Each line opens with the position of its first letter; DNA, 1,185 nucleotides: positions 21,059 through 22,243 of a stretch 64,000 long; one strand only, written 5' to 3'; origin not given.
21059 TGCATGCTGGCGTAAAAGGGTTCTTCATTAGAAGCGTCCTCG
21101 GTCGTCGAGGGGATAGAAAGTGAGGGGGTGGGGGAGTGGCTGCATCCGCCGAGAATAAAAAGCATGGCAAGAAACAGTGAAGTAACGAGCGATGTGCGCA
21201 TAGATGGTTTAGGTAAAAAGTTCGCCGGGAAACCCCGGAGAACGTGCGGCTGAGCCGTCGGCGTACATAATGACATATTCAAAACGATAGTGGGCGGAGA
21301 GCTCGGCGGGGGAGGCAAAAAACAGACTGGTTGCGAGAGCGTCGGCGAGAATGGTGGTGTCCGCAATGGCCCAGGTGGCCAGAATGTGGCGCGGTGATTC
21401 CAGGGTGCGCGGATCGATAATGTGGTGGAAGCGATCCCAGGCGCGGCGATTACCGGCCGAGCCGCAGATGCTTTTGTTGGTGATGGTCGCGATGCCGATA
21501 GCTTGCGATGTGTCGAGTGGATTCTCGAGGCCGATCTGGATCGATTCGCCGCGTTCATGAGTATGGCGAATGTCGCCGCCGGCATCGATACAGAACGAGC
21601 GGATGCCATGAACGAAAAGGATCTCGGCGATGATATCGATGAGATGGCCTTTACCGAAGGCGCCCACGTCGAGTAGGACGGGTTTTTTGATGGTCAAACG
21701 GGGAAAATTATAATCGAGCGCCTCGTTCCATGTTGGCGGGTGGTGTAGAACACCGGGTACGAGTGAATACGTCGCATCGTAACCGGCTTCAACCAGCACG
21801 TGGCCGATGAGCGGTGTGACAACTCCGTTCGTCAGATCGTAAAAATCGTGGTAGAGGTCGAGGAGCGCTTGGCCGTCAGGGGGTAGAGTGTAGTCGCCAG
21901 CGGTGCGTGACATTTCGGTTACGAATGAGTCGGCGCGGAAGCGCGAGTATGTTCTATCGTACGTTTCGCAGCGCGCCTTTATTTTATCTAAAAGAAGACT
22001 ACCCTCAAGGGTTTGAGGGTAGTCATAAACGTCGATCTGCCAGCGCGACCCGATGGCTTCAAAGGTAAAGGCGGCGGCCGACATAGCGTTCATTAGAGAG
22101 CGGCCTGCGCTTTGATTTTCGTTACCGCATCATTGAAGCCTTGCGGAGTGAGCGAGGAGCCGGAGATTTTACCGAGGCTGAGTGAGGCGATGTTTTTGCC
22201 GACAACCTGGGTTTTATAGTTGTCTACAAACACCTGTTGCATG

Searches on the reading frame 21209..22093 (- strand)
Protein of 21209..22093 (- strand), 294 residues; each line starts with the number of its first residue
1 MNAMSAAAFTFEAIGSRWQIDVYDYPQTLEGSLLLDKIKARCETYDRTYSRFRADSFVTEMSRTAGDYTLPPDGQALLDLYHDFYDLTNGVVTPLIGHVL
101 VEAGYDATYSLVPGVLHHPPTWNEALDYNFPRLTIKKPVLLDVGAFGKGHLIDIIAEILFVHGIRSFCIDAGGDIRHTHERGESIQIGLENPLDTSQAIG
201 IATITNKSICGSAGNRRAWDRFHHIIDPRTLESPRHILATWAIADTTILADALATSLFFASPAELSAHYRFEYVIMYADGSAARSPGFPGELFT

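Call 52: search_protein_families(library=pfam, proteins=[window:21209-22093:-], max_evalue=0.0001)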
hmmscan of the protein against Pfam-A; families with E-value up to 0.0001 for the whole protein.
window:21209-22093:- (294 aa): 1 family
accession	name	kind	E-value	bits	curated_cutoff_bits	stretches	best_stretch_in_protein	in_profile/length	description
PF02424.20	ApbE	-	9.2e-37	127.4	25.6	1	15-266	2-252/266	ApbE family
